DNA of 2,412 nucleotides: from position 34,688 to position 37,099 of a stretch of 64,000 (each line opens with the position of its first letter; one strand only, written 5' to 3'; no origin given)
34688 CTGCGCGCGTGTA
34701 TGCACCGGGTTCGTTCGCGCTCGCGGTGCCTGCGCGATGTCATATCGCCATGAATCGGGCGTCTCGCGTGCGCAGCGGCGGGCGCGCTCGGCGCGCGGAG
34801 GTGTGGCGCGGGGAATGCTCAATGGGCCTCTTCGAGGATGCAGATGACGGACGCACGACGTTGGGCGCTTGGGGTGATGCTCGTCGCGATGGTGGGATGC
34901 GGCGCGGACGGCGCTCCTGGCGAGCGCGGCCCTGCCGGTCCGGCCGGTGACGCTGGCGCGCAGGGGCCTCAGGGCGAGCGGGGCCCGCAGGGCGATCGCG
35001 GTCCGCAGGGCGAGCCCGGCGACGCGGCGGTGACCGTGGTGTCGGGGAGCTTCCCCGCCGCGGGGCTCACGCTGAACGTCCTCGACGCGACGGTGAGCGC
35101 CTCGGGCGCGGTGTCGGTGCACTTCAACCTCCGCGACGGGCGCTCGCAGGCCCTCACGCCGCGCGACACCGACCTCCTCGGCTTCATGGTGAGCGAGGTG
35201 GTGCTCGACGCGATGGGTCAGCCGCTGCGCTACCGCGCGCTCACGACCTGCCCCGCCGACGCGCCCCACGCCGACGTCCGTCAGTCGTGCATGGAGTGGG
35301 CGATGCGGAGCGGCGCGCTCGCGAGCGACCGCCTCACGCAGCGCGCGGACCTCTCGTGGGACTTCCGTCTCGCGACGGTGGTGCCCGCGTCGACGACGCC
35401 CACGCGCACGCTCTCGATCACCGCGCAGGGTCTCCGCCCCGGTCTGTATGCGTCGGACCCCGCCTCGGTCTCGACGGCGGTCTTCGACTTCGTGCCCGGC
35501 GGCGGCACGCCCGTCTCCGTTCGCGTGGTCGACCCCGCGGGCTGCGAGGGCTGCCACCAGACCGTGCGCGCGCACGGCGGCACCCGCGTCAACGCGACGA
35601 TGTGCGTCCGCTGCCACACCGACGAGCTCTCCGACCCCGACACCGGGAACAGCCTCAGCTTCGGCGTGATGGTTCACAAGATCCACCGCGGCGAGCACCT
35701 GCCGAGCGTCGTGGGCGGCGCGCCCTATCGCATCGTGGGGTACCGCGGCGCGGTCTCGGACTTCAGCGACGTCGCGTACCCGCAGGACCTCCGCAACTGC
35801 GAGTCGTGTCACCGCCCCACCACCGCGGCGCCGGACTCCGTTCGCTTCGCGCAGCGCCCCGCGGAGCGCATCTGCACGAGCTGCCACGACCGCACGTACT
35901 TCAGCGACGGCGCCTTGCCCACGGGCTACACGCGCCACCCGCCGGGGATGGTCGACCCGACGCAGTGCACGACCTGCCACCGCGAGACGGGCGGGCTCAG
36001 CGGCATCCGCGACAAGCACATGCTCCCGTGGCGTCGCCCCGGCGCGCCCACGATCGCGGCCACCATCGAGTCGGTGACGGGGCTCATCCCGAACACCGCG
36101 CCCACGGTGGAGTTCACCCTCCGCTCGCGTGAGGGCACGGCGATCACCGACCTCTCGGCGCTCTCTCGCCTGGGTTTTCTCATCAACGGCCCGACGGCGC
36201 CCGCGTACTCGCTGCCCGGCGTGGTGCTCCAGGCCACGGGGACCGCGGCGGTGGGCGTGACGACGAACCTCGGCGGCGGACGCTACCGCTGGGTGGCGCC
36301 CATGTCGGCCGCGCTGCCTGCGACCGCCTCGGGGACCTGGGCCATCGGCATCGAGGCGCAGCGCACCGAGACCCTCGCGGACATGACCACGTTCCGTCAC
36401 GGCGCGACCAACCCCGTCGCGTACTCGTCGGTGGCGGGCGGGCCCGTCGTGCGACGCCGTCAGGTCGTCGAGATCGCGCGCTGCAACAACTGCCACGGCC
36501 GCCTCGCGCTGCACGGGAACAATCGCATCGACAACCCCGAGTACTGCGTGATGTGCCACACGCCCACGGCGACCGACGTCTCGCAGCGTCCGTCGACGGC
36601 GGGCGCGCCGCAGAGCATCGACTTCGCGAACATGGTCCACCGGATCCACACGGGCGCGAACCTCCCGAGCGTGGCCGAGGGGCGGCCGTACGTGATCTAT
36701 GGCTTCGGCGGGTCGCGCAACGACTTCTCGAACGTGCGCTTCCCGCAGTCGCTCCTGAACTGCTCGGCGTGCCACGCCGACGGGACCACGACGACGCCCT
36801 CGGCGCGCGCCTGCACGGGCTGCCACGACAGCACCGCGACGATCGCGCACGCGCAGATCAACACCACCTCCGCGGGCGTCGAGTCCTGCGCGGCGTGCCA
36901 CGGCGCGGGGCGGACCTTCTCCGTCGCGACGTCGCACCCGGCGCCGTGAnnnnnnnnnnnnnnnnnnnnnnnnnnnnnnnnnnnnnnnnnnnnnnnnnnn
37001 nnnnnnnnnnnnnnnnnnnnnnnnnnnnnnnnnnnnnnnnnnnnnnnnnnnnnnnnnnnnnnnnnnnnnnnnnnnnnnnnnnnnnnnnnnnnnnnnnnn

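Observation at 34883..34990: Collagen-like Gly-X-Y triple-helix-type repeat at the N-terminus of a decaheme cytochrome, mirrored by (GTN)8 in its paralog at 30886-31000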

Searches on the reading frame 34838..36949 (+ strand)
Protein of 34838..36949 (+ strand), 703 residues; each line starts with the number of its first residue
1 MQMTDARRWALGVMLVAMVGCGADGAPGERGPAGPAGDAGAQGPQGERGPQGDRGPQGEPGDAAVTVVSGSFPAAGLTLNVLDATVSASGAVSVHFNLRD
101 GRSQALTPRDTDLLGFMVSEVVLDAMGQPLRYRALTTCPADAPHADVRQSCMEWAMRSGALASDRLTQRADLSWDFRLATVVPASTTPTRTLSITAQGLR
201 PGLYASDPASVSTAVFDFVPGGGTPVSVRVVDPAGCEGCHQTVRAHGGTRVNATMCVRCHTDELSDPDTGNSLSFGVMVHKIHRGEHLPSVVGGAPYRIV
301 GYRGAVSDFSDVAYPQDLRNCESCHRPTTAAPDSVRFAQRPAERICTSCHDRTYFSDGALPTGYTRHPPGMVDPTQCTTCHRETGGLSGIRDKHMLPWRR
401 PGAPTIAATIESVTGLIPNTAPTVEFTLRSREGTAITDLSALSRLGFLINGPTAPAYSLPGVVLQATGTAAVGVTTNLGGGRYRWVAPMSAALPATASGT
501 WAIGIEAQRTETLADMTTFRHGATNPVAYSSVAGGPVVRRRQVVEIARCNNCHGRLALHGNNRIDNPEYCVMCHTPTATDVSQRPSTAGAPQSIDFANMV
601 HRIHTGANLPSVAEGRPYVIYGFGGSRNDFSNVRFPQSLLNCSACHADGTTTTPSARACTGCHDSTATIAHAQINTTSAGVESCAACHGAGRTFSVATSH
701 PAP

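Call 3: search_protein_families(library=pfam, proteins=[window:34838-36949:+], max_evalue=1)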
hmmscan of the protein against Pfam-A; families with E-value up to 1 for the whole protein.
window:34838-36949:+ (703 aa): 7 families
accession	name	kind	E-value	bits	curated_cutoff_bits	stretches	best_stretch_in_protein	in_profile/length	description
PF22113.1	Mtrc-MtrF_II-IV_dom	-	3.7e-45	154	30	2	541-700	1-175/176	Outer membrane cytochrome MtrC/MtrF-like, domains II/IV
PF14522.11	Cytochrome_C7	-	1.5e-15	57.2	24.8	4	318-382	13-67/67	Cytochrome c7 and related cytochrome c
PF14537.11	Cytochrom_c3_2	-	1.1e-11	45.4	25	4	320-383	8-66/79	Cytochrome c3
PF01391.23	Collagen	-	1.7e-07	31.3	27.2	1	22-62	1-41/60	Collagen triple helix repeat (20 copies)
PF09699.15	Paired_CXXCH_1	-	1.4e-06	28.3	20.6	2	320-352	8-38/41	Doubled CXXCH motif (Paired_CXXCH_1)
PF00684.25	DnaJ_CXXCXGXG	-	0.022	15.5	32.7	1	642-694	1-54/65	DnaJ central domain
PF05280.16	FlhC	-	0.39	10.9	27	1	542-579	130-166/173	Flagellar transcriptional activator (FlhC)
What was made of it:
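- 34901..35026 (+): Collagen-like segment: 14 uninterrupted Gly-X-Y triplets (aa 22-63). PF01391 scores 31.3 bits, above the gathering score of 27.2 (call 3).
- On Collagen triple-helix repeat proteins (Pfam PF01391; bacterial collagen-like proteins): B scores 31.3 bits against 27.2, E=1.7e-7 (call 3).
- PF01391 hits aa 22-62 above the curated threshold (call 3).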

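Call 4: search_protein_families(library=ncbifam, proteins=[window:34838-36949:+], max_evalue=1)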
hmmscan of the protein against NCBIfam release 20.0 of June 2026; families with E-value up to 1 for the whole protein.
window:34838-36949:+ (703 aa): 11 families
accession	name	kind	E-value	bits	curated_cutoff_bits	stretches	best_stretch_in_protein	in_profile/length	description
TIGR03507.1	decahem_SO1788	subfamily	3e-104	349.9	209.3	1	188-700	114-672/672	OmcA/MtrC family decaheme c-type cytochrome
NF038329.2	gly_rich_SclB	equivalog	1.3e-07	31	325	1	22-64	114-156/442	LPXTG-anchored collagen-like adhesin Scl2/SclB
NF047727.1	4hemeCytCCctA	equivalog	5.9e-07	29.6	180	2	544-586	55-99/109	tetraheme c-type cytochrome CctA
NF045713.1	CxxCH_16_HmcA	equivalog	3.3e-06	26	400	2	316-384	172-236/541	sulfate respiration complex hexadecaheme cytochrome HmcA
NF038330.1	adhesin_SclA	exception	4.3e-06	26.6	400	1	22-63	192-236/405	LPXTG-anchored collagen-like adhesin Scl1/SclA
NF046116.1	adhesin_Lcl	equivalog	7.8e-05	21.4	500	1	23-65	97-139/431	collagen-like adhesin Lcl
TIGR04257.1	nanowire_3heme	domain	0.00084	19.4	40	2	657-698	24-68/75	c(7)-type cytochrome triheme domain-containing protein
TIGR01905.1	paired_CXXCH_1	subfamily_domain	0.0016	18.3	25.2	1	319-352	7-38/41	doubled CXXCH domain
NF041198.1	UshA_like_PCGU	equivalog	0.0022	16.7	275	2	312-352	464-510/519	UshA-like (seleno)protein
TIGR02349.1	DnaJ_bact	equivalog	0.013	15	377.2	1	639-695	143-200/354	molecular chaperone DnaJ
NF009365.1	PRK12722.1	equivalog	0.16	11.7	216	1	542-579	127-163/170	flagellar transcriptional regulator FlhC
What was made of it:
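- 34901..35026 (+): It also gives weak hits to the Scl1, Scl2 and Lcl collagen regions (call 4).
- Closest known: Bacterial collagen-like surface proteins. Same: Weak HMM hits to the collagen regions of Scl1, Scl2 and Lcl were found (call 4).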

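Call 8: find_homologous_proteins(query=window:34838-36949:+, max_evalue=1e-10)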
Query window:34838-36949:+ (703 aa): 665 proteins with E <= 1e-10 among 8000 candidates; the best 120 are listed.
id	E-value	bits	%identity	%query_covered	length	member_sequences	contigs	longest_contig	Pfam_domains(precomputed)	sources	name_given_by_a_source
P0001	0.0e+0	1599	100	100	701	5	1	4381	PF01391.24,PF09699.16,PF14537.12,PF14522.12,PF22113.2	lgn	-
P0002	0.0e+0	1140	75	93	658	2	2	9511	PF09699.16,PF14537.12,PF14522.12,PF22113.2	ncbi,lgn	-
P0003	0.0e+0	1089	69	99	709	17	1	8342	PF01391.24,PF14537.12,PF14522.12,PF22113.2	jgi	jgi:OmcA/MtrC family decaheme c-type cytochrome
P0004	2.0e-240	818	56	99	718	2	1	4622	PF01391.24,PF09699.16,PF14537.12,PF02085.22,PF14522.12,PF22113.2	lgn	-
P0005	2.1e-232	792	54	100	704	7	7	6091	PF01391.24,PF14537.12,PF14522.12,PF22113.2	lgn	-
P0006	4.1e-213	728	49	97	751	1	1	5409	PF01391.24,PF09699.16,PF14537.12,PF14522.12,PF22113.2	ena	-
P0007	2.7e-209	715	50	99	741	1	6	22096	PF01391.24,PF09699.16,PF14537.12,PF14522.12,PF22113.2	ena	-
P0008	1.4e-208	713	49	96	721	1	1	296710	PF01391.24,PF09699.16,PF14537.12,PF14522.12,PF22113.2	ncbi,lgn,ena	-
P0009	1.8e-208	712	52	90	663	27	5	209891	PF09699.16,PF14537.12,PF14522.12,PF22113.2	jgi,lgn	-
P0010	1.7e-205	703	50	98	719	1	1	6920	PF01391.24,PF09699.16,PF14537.12,PF14522.12,PF22113.2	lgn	-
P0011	6.3e-204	697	52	90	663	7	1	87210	PF09699.16,PF14537.12,PF02085.22,PF14522.12,PF22113.2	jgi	jgi:OmcA/MtrC family decaheme c-type cytochrome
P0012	9.4e-202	690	49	96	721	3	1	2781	PF01391.24,PF09699.16,PF14537.12,PF14522.12,PF22113.2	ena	-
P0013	6.2e-201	688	49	96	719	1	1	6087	PF01391.24,PF09699.16,PF14537.12,PF14522.12,PF22113.2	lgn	-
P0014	1.0e-200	687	51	90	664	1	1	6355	PF09699.16,PF14537.12,PF14522.12,PF22113.2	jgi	jgi:OmcA/MtrC family decaheme c-type cytochrome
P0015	1.8e-198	679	52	89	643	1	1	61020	PF09699.16,PF14537.12,PF14522.12,PF22113.2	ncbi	ncbi:MAG: OmcA/MtrC family decaheme c-type cytochrome [Polyangiales bacterium]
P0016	5.5e-196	671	49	96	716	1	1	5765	PF01391.24,PF14537.12,PF14522.12,PF22113.2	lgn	-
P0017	2.9e-195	669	48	99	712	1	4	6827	PF01391.24,PF09699.16,PF14537.12,PF02085.22,PF00684.26,PF14522.12,PF22113.2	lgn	-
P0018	1.5e-182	627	48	89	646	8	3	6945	PF09699.16,PF14537.12,PF02085.22,PF14522.12,PF22113.2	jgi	jgi:OmcA/MtrC family decaheme c-type cytochrome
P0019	2.3e-175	603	48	61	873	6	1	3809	PF01391.24,PF09699.16,PF14537.12,PF14522.12,PF22113.2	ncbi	-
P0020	3.7e-173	596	44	100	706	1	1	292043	PF01391.24,PF09699.16,PF14537.12,PF14522.12,PF22113.2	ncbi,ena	-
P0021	5.5e-168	579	43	98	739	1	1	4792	PF01391.24,PF14537.12,PF02085.22,PF14522.12,PF22113.2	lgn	-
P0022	7.1e-162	558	42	97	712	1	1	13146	PF01391.24,PF14537.12,PF14522.12,PF22113.2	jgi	jgi:OmcA/MtrC family decaheme c-type cytochrome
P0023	8.0e-162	558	48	51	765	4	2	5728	PF09699.16,PF14537.12,PF02085.22,PF14522.12,PF22113.2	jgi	-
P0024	1.7e-159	551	45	61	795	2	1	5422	PF09699.16,PF14537.12,PF14522.12,PF22113.2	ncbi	-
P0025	3.3e-159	550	44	57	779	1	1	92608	PF09699.16,PF14537.12,PF14522.12,PF22113.2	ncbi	-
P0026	1.2e-156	541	40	95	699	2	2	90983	PF01391.24,PF09699.16,PF14537.12,PF14522.12,PF22113.2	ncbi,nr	ncbi:MAG: OmcA/MtrC family decaheme c-type cytochrome [Deltaproteobacteria bacterium]|nr:OmcA/MtrC f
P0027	3.1e-156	540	42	98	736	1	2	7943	PF01391.24,PF09699.16,PF14537.12,PF02085.22,PF14522.12,PF22113.2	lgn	-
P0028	4.5e-149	516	41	89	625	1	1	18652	PF09699.16,PF14537.12,PF14522.12,PF22113.2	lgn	-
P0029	1.6e-148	514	42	92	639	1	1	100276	PF09699.16,PF14537.12,PF02085.22,PF14522.12,PF22113.2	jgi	jgi:OmcA/MtrC family decaheme c-type cytochrome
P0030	6.5e-147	509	41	96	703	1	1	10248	PF01391.24,PF14537.12,PF02085.22,PF14522.12,PF22113.2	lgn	-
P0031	1.3e-146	508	50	70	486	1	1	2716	PF09699.16,PF14537.12,PF14522.12,PF22113.2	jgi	jgi:OmcA/MtrC family decaheme c-type cytochrome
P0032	3.1e-141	490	40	99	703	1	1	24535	PF01391.24,PF09699.16,PF14537.12,PF02085.22,PF14522.12,PF22113.2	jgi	jgi:OmcA/MtrC family decaheme c-type cytochrome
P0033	1.6e-125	438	49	62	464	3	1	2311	PF09699.16,PF14537.12,PF14522.12,PF22113.2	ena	-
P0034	8.6e-112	393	36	96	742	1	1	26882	PF09699.16,PF14537.12,PF14522.12,PF22113.2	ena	-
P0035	4.7e-111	390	34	93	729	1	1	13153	PF01391.24,PF09699.16,PF14537.12,PF14522.12,PF22113.2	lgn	-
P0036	3.2e-110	388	35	93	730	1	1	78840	PF14537.12,PF14522.12,PF22113.2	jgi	jgi:OmcA/MtrC family decaheme c-type cytochrome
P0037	1.5e-109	386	35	89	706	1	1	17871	PF09699.16,PF14537.12,PF14522.12,PF22113.2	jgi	jgi:OmcA/MtrC family decaheme c-type cytochrome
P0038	1.3e-108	382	35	93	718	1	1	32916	PF09699.16,PF14537.12,PF14522.12,PF22113.2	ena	-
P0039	3.3e-108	381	33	97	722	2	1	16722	PF01391.24,PF09699.16,PF14537.12,PF14522.12,PF22113.2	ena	-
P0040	5.2e-108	380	35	99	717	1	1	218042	PF09699.16,PF14537.12,PF14522.12,PF22113.2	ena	-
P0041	6.9e-108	380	34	89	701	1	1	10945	PF09699.16,PF14537.12,PF14522.12,PF22113.2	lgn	-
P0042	1.2e-107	379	35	93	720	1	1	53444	PF14537.12,PF02085.22,PF14522.12,PF22113.2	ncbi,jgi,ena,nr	ncbi:MAG TPA: OmcA/MtrC family decaheme c-type cytochrome [Kofleriaceae bacterium]|nr:OmcA/MtrC fami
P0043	1.3e-107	379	34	97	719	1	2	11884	PF01391.24,PF09699.16,PF14537.12,PF02085.22,PF14522.12,PF22113.2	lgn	-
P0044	1.4e-107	379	34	94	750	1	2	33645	PF01391.24,PF09699.16,PF14537.12,PF14522.12,PF22113.2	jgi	jgi:OmcA/MtrC family decaheme c-type cytochrome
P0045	1.4e-107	379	35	96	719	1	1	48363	PF09699.16,PF14537.12,PF14522.12,PF22113.2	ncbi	-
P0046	1.9e-107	378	35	89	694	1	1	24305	PF01391.24,PF14537.12,PF24860.2,PF14522.12,PF22113.2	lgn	-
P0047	6.1e-106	374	36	87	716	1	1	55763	PF09699.16,PF14537.12,PF14522.12,PF22113.2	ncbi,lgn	-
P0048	7.0e-106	373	34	99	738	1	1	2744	PF01391.24,PF14537.12,PF14522.12,PF22113.2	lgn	-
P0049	1.2e-105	373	34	99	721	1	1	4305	PF09699.16,PF14537.12,PF14522.12,PF22113.2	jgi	-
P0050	1.7e-105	372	34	94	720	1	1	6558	PF09699.16,PF14537.12,PF14522.12,PF22113.2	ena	-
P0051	2.2e-105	372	35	88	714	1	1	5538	PF09699.16,PF14537.12,PF14522.12,PF22113.2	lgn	-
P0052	2.9e-105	371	35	99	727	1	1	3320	PF09699.16,PF14537.12,PF14522.12,PF22113.2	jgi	jgi:OmcA/MtrC family decaheme c-type cytochrome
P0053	4.0e-105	371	35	99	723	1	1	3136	PF09699.16,PF14537.12,PF14522.12,PF22113.2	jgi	jgi:OmcA/MtrC family decaheme c-type cytochrome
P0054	4.9e-105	371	34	98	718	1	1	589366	PF09699.16,PF14537.12,PF14522.12,PF22113.2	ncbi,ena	-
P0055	5.1e-105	370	34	97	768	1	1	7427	PF01391.24,PF09699.16,PF14537.12,PF14522.12,PF22113.2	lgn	-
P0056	5.3e-105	370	35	95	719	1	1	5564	PF09699.16,PF14537.12,PF14522.12,PF22113.2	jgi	jgi:OmcA/MtrC family decaheme c-type cytochrome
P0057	7.8e-105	370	33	98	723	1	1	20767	PF01391.24,PF09699.16,PF14537.12,PF14522.12,PF22113.2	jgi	jgi:OmcA/MtrC family decaheme c-type cytochrome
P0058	8.6e-105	370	34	97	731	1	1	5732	PF01391.24,PF09699.16,PF14537.12,PF14522.12,PF22113.2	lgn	-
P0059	1.5e-104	369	38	90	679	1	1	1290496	PF09699.16,PF14537.12,PF14522.12,PF22113.2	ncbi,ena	-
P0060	2.9e-104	368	34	99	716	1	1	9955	PF09699.16,PF14537.12,PF14522.12,PF22113.2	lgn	-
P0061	6.9e-104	367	34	99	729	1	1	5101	PF01391.24,PF09699.16,PF14537.12,PF14522.12,PF22113.2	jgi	-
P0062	1.3e-103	366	37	83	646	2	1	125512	PF09699.16,PF14537.12,PF14522.12,PF22113.2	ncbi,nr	ncbi:MAG: OmcA/MtrC family decaheme c-type cytochrome [Myxococcales bacterium]|nr:OmcA/MtrC family d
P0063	1.6e-103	366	35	92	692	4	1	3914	PF09699.16,PF14537.12,PF14522.12,PF22113.2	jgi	jgi:OmcA/MtrC family decaheme c-type cytochrome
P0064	2.0e-103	365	33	88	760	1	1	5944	PF05280.17,PF01391.24,PF14537.12,PF14522.12,PF22113.2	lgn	-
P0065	2.3e-103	365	35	88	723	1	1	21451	PF09699.16,PF14537.12,PF14522.12,PF22113.2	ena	-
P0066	2.7e-103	365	35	90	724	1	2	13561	PF09699.16,PF14537.12,PF14522.12,PF22113.2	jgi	jgi:OmcA/MtrC family decaheme c-type cytochrome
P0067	3.1e-103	365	34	98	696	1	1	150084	PF09699.16,PF14537.12,PF14522.12,PF22113.2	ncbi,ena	-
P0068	4.7e-103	364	36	97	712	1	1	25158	PF01391.24,PF09699.16,PF14537.12,PF14522.12,PF22113.2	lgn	-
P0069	7.3e-103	363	34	95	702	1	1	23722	PF09699.16,PF14537.12,PF14522.12,PF22113.2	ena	-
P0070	9.2e-103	363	33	91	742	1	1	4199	PF01391.24,PF09699.16,PF14537.12,PF14522.12,PF22113.2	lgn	-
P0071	1.1e-102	363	33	97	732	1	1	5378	PF01391.24,PF09699.16,PF14537.12,PF14522.12,PF22113.2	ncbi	-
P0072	1.1e-102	363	34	86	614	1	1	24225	PF09699.16,PF14537.12,PF14522.12,PF22113.2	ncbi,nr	ncbi:MAG: OmcA/MtrC family decaheme c-type cytochrome [Chloroflexi bacterium]|nr:OmcA/MtrC family de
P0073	1.4e-102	362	34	99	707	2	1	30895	PF01391.24,PF09699.16,PF14537.12,PF14522.12,PF22113.2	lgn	-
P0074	1.6e-102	362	34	94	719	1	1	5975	PF14537.12,PF14522.12,PF22113.2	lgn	-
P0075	1.7e-102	362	35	94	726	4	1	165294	PF14537.12,PF14522.12,PF22113.2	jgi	-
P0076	1.8e-102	362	35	96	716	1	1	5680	PF09699.16,PF14537.12,PF02085.22,PF14522.12,PF22113.2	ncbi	-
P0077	3.4e-102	361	34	94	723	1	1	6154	PF09699.16,PF14537.12,PF14522.12,PF22113.2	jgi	jgi:OmcA/MtrC family decaheme c-type cytochrome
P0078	3.7e-102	361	34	89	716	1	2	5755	PF01391.24,PF09699.16,PF14537.12,PF02085.22,PF14522.12,PF22113.2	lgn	-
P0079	4.2e-102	361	35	99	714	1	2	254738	PF09699.16,PF14537.12,PF02085.22,PF14522.12,PF22113.2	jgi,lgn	jgi:OmcA/MtrC family decaheme c-type cytochrome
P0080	4.4e-102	361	35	90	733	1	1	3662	PF09699.16,PF14537.12,PF02085.22,PF14522.12,PF22113.2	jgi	jgi:OmcA/MtrC family decaheme c-type cytochrome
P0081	5.9e-102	360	34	94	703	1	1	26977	PF09699.16,PF14537.12,PF14522.12,PF22113.2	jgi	jgi:OmcA/MtrC family decaheme c-type cytochrome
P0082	6.1e-102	360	36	69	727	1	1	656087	PF01391.24,PF09699.16,PF14537.12,PF14522.12,PF22113.2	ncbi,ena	-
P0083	8.9e-102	360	33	99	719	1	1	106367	PF09699.16,PF14537.12,PF14522.12,PF22113.2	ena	-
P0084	9.9e-102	360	34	93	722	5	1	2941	PF09699.16,PF14537.12,PF14522.12,PF22113.2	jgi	jgi:OmcA/MtrC family decaheme c-type cytochrome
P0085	1.5e-101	359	34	99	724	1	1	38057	PF09699.16,PF14537.12,PF14522.12,PF22113.2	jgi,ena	-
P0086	1.7e-101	359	34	94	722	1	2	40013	PF09699.16,PF14537.12,PF14522.12,PF22113.2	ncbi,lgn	-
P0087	2.1e-101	359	35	94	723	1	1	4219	PF09699.16,PF14537.12,PF14522.12,PF22113.2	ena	-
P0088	2.5e-101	358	34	99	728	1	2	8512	PF01391.24,PF14537.12,PF14522.12,PF22113.2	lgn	-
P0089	3.0e-101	358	34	93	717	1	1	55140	PF14537.12,PF14522.12,PF22113.2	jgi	jgi:OmcA/MtrC family decaheme c-type cytochrome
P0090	3.3e-101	358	33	89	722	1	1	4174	PF01391.24,PF09699.16,PF14537.12,PF14522.12,PF22113.2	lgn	-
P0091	3.3e-101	358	34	98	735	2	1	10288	PF09699.16,PF14537.12,PF14522.12,PF22113.2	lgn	-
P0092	3.6e-101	358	35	94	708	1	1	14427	PF09699.16,PF14537.12,PF14522.12,PF22113.2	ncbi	ncbi:MAG: OmcA/MtrC family decaheme c-type cytochrome [Deltaproteobacteria bacterium]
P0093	3.8e-101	358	34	95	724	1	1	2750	PF01391.24,PF09699.16,PF14537.12,PF14522.12,PF22113.2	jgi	jgi:OmcA/MtrC family decaheme c-type cytochrome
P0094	4.2e-101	358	34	96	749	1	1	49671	PF01391.24,PF09699.16,PF14537.12,PF02085.22,PF14522.12,PF22113.2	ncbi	-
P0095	6.1e-101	357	33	98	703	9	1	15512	PF09699.16,PF14537.12,PF14522.12,PF22113.2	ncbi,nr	ncbi:MAG: OmcA/MtrC family decaheme c-type cytochrome [Chloroflexi bacterium]|nr:OmcA/MtrC family de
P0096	6.6e-101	357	31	99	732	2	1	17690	PF01391.24,PF09699.16,PF14537.12,PF14522.12,PF22113.2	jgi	-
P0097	7.3e-101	357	33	89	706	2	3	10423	PF09699.16,PF14537.12,PF14522.12,PF22113.2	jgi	jgi:OmcA/MtrC family decaheme c-type cytochrome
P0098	7.4e-101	357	34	93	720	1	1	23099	PF14537.12,PF02085.22,PF14522.12,PF22113.2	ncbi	-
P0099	1.2e-100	356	34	89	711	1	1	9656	PF09699.16,PF14537.12,PF14522.12,PF22113.2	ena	-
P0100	1.2e-100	356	35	96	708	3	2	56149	PF14537.12,PF02085.22,PF14522.12,PF22113.2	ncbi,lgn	-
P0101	2.5e-100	355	34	99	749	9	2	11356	PF14537.12,PF02085.22,PF14522.12,PF22113.2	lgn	-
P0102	5.1e-100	354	34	93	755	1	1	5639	PF01391.24,PF14537.12,PF14522.12,PF22113.2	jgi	-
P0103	5.8e-100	354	33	91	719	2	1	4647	PF09699.16,PF14537.12,PF02085.22,PF14522.12,PF22113.2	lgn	-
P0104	8.1e-100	353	33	99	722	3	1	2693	PF01391.24,PF14537.12,PF14522.12,PF22113.2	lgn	-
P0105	8.3e-100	353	35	89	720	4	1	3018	PF09699.16,PF14537.12,PF14522.12,PF22113.2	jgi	jgi:OmcA/MtrC family decaheme c-type cytochrome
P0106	9.8e-100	353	34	99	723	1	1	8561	PF09699.16,PF14537.12,PF14522.12,PF22113.2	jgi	jgi:OmcA/MtrC family decaheme c-type cytochrome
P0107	1.1e-99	353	33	88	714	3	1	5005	PF09699.16,PF14537.12,PF14522.12,PF22113.2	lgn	-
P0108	1.4e-99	352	33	92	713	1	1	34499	PF14537.12,PF02085.22,PF14522.12,PF22113.2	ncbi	-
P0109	1.5e-99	352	35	89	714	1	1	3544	PF14537.12,PF14522.12,PF22113.2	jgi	jgi:OmcA/MtrC family decaheme c-type cytochrome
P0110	1.9e-99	352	33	99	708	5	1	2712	PF09699.16,PF14537.12,PF14522.12,PF22113.2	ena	-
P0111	2.3e-99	352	33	99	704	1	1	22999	PF01391.24,PF14537.12,PF14522.12,PF22113.2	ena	-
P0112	3.2e-99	351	33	89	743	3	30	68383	PF01391.24,PF14537.12,PF14522.12,PF22113.2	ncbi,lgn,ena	-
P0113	3.4e-99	351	33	89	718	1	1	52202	PF09699.16,PF14537.12,PF02085.22,PF14522.12,PF22113.2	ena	-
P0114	4.6e-99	351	34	93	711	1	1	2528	PF09699.16,PF14537.12,PF14522.12,PF22113.2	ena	-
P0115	4.8e-99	351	34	98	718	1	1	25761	PF09699.16,PF14537.12,PF14522.12,PF22113.2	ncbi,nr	ncbi:MAG: OmcA/MtrC family decaheme c-type cytochrome [Kofleriaceae bacterium]|nr:OmcA/MtrC family d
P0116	5.7e-99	351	34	96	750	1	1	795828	PF01391.24,PF14537.12,PF14522.12,PF22113.2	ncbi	ncbi:MAG: OmcA/MtrC family decaheme c-type cytochrome [Myxococcota bacterium]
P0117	9.3e-99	350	33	99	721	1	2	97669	PF09699.16,PF14537.12,PF14522.12,PF22113.2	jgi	jgi:OmcA/MtrC family decaheme c-type cytochrome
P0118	9.7e-99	350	38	76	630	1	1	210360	PF09699.16,PF14537.12,PF02085.22,PF14522.12,PF22113.2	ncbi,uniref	ncbi:OmcA/MtrC family decaheme c-type cytochrome [Vulgatibacter sp.]|uniref:OmcA/MtrC family decahem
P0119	1.0e-98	350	35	94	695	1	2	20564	PF09699.16,PF14537.12,PF02085.22,PF14522.12,PF22113.2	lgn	-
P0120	1.1e-98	350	34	93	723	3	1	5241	PF09699.16,PF14537.12,PF14522.12,PF22113.2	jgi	jgi:OmcA/MtrC family decaheme c-type cytochrome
